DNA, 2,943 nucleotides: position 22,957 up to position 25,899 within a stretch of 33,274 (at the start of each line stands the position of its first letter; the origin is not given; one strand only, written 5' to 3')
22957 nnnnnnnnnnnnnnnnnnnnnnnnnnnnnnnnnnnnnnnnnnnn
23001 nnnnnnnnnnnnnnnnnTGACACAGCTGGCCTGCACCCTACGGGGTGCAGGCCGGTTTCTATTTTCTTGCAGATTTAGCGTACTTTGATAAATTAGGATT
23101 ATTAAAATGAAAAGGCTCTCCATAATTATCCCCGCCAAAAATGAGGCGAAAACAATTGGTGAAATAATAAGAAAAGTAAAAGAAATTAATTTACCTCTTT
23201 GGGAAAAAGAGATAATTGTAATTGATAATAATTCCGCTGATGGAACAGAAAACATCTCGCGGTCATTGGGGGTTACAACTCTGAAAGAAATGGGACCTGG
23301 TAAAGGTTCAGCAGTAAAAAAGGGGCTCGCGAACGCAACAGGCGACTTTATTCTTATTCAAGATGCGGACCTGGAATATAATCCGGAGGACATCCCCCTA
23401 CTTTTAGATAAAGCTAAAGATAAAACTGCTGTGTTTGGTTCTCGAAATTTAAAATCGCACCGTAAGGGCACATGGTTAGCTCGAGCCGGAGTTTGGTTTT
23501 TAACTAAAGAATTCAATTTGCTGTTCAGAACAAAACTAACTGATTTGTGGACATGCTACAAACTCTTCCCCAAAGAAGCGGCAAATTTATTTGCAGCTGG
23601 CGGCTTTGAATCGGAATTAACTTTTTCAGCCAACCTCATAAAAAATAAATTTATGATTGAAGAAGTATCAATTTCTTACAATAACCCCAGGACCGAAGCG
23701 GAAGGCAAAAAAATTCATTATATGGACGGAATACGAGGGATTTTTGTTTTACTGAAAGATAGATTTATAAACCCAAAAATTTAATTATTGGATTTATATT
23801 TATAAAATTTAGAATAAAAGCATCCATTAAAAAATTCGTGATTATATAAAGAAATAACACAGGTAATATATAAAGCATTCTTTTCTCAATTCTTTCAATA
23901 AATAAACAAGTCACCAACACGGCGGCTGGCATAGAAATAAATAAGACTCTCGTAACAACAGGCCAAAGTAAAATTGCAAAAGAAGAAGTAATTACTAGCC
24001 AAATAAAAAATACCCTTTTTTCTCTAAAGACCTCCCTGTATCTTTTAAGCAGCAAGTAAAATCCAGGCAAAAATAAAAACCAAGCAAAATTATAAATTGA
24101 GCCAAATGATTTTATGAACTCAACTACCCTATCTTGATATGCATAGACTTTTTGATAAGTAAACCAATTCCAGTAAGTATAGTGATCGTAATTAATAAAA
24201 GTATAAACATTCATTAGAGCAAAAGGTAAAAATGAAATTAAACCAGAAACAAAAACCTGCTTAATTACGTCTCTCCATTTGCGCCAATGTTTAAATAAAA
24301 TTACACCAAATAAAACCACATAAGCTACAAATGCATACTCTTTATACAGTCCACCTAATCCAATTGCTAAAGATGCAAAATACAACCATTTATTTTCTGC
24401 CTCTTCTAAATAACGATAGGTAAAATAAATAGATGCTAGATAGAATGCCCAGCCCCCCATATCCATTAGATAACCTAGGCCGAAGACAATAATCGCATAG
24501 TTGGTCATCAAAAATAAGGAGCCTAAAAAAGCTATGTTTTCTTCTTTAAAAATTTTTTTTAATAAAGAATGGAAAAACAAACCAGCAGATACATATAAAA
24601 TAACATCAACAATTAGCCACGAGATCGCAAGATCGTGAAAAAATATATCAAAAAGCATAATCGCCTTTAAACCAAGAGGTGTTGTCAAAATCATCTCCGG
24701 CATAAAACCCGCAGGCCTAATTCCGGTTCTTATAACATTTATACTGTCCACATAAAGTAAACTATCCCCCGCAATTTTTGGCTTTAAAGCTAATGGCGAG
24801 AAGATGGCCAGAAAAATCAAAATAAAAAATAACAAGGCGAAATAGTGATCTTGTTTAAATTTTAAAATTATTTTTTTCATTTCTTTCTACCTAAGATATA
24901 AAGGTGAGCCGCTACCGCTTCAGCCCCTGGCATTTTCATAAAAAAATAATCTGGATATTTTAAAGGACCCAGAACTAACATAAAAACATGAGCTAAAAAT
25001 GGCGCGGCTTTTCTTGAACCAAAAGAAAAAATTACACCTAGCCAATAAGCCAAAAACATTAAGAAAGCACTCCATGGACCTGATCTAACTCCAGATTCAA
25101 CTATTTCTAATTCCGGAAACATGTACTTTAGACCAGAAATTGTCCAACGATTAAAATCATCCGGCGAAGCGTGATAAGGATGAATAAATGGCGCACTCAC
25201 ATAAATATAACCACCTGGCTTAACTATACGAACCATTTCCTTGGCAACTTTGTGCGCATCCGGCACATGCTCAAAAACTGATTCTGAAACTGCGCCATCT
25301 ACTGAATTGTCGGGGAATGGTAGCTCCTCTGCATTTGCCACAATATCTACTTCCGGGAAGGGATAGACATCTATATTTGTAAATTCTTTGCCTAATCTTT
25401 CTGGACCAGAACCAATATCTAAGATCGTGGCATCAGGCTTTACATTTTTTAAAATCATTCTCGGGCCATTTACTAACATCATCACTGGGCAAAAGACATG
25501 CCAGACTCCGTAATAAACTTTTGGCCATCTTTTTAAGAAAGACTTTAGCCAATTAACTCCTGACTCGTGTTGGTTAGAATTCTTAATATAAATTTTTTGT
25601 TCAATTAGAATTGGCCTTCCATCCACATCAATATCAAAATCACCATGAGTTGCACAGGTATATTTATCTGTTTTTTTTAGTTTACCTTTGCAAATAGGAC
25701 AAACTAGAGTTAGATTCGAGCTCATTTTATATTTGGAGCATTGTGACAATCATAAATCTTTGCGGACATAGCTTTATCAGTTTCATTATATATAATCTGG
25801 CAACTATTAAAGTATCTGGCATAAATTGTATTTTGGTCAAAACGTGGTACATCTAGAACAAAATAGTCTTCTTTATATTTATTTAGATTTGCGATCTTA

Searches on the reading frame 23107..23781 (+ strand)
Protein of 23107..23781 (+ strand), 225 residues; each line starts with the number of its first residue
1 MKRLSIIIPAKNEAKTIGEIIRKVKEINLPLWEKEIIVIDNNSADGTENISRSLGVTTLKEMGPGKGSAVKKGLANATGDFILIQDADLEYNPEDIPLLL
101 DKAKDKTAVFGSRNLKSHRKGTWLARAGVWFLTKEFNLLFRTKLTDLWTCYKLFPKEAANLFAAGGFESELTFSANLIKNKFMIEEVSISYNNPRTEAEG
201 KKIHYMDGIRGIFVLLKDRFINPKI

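Call 11: search_protein_families(library=pfam, proteins=[window:23107-23781:+], max_evalue=0.1)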
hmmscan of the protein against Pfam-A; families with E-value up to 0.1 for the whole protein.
window:23107-23781:+ (225 aa): 5 families
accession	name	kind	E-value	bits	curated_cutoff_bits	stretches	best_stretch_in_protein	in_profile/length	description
PF00535.33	Glycos_transf_2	-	1.2e-26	94.1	23.3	1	5-159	1-164/168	Glycosyl transferase family 2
PF13641.12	Glyco_tranf_2_3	-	1.9e-07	31.8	27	1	3-126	2-134/230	Glycosyltransferase like family 2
PF25787.1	HTH_SB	-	0.028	14.6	43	0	16-27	38-49/53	Sleeping Beauty transposase HTH domain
PF13704.12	Glyco_tranf_2_4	-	0.078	13.9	27.5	0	11-55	1-41/98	Glycosyl transferase family 2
PF13506.12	Glyco_transf_21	-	0.079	12.9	21.7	1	66-131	18-84/174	Glycosyl transferase family 21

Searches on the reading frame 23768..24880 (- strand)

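Call 11: search_protein_families(library=pfam, proteins=[window:23768-24880:-], max_evalue=0.1)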
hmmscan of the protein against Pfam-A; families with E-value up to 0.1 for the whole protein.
window:23768-24880:- (371 aa): 2 families
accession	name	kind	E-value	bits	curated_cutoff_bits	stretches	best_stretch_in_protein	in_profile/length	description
PF13231.12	PMT_2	-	2.2e-10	41.4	26.1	1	76-219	12-156/160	Dolichyl-phosphate-mannose-protein mannosyltransferase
PF02366.24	PMT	-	0.00019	21.5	22.7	1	96-235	93-234/245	Dolichyl-phosphate-mannose-protein mannosyltransferase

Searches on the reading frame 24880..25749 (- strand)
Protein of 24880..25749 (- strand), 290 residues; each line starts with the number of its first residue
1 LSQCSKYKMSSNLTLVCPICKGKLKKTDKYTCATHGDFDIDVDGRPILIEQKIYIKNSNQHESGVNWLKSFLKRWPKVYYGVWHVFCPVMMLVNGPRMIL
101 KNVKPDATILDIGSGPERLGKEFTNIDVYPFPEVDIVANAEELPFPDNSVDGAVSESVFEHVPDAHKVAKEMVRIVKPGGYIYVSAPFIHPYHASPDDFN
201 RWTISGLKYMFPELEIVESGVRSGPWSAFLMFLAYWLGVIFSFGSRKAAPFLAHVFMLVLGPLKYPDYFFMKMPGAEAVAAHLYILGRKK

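Call 5: search_protein_families(library=pfam, proteins=[window:24880-25749:-], max_evalue=0.1)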
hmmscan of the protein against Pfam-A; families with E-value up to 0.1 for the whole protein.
window:24880-25749:- (290 aa): 9 families
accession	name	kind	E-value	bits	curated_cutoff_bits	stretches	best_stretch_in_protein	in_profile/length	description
PF08241.18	Methyltransf_11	-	1.8e-14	54.6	21.2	1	136-184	47-95/95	Methyltransferase domain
PF13489.12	Methyltransf_23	-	4.8e-09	36.6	27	1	104-203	21-133/164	Methyltransferase domain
PF13649.12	Methyltransf_25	-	7.6e-08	33.4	27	1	136-180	51-97/97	Methyltransferase domain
PF01209.24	Ubie_methyltran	-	2.1e-07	31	20.1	1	136-184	103-151/233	ubiE/COQ5 methyltransferase family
PF13847.12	Methyltransf_31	-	2.2e-06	27.9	27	1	137-187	60-112/145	Methyltransferase domain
PF08242.18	Methyltransf_12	-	0.00027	22.1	30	1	130-182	47-98/98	Methyltransferase domain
PF05148.21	Methyltransf_8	-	0.001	19.4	27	1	100-185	67-157/219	Hypothetical methyltransferase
PF21302.3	Zn_ribbon_RlmA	-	0.0075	16.7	27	1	16-41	2-28/44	RlmA, N-terminal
PF03966.22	Trm112p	-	0.034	14.5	22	1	15-35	8-18/40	Trm112p-like protein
